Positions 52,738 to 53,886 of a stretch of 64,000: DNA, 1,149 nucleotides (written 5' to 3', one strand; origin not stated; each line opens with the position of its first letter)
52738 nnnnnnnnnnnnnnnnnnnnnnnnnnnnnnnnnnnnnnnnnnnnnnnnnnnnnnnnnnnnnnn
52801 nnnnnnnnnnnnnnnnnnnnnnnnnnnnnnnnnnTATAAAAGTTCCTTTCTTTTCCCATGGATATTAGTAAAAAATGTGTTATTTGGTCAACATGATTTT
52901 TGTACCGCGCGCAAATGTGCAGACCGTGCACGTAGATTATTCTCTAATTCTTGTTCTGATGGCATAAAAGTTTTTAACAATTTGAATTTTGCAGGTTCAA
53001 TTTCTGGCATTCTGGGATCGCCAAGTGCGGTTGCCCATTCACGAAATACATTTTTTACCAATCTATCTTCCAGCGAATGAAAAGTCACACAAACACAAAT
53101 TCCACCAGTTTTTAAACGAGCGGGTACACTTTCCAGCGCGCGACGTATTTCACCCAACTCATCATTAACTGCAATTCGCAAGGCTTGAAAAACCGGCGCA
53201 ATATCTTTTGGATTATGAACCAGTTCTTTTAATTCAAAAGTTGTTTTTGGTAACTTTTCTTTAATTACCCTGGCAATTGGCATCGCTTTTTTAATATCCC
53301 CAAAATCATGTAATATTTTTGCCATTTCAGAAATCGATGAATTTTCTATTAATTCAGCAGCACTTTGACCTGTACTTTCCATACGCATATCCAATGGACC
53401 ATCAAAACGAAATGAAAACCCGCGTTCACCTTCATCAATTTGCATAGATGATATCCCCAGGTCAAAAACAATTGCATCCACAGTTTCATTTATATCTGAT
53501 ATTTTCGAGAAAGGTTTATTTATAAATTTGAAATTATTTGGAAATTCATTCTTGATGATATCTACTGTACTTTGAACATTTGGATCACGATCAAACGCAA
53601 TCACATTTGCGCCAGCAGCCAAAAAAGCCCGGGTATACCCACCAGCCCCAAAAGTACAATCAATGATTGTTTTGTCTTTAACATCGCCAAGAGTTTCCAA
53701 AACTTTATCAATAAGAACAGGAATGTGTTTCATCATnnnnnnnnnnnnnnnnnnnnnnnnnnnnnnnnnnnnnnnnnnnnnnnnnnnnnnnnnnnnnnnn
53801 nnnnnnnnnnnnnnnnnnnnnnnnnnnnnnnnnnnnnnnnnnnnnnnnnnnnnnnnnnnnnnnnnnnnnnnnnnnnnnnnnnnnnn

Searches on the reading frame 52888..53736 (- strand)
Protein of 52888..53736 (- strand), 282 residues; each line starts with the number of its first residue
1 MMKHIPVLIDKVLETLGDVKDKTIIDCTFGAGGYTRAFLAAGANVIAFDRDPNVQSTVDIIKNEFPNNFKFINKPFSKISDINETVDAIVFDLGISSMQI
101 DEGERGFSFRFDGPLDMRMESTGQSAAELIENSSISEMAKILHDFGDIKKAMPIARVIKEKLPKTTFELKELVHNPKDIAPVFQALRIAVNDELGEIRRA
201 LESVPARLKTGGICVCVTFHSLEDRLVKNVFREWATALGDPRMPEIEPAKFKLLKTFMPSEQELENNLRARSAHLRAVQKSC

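Call 3: search_protein_families(library=pfam, proteins=[window:52888-53736:-], max_evalue=1)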
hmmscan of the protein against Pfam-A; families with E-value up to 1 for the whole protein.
window:52888-53736:- (282 aa): 7 families
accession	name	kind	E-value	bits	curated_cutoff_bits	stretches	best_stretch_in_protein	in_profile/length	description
PF01795.25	Methyltransf_5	-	3e-72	244.2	27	1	2-280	2-308/309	MraW methylase family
PF13649.12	Methyltransf_25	-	0.00096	20.2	27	1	24-91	1-70/97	Methyltransferase domain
PF01728.25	FtsJ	-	0.0029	18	24.1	1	18-102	20-102/181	FtsJ-like methyltransferase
PF13489.12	Methyltransf_23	-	0.018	15.2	27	0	8-67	9-63/164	Methyltransferase domain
PF24810.1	RBD_LARS1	-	0.03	14.8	27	1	123-164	21-64/75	Leucine--tRNA ligase, RagD-binding domain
PF08241.18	Methyltransf_11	-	0.11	13.6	21.2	1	26-91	2-66/95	Methyltransferase domain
PF18494.6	Pullulanase_Ins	-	0.17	12.8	27.4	1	63-88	5-30/74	Pullulanase Ins domain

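Call 4: search_protein_families(library=ncbifam, proteins=[window:52888-53736:-], max_evalue=1)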
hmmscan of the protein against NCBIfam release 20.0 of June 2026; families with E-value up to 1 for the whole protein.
window:52888-53736:- (282 aa): 6 families
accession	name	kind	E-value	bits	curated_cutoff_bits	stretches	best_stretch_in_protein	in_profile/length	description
TIGR00006.1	TIGR00006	equivalog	1.2e-70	238.4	154.3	1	2-280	5-309/310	16S rRNA (cytosine(1402)-N(4))-methyltransferase RsmH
NF053511.1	tRNA_U34_MnmM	equivalog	3.6e-05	23.4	135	1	20-94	17-97/183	tRNA 5-(aminomethyl)-2-thiouridylate-methyltransferase MnmM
NF043040.1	corrin_prot_MT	hypoth_equivalog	9.1e-05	22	180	1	12-102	34-127/216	corrinoid protein-associated methyltransferase CpaM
TIGR02021.1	BchM-ChlM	equivalog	0.033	13.6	158.9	1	9-58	41-93/218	magnesium protoporphyrin IX methyltransferase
NF041820.1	daptide_MTase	equivalog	0.12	11.8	175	1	10-54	27-70/243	daptide-type RiPP biosynthesis methyltransferase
NF011650.0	PRK15068.1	equivalog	0.15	10.9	209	1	10-95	112-199/324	tRNA 5-methoxyuridine(34)/uridine 5-oxyacetic acid(34) synthase CmoB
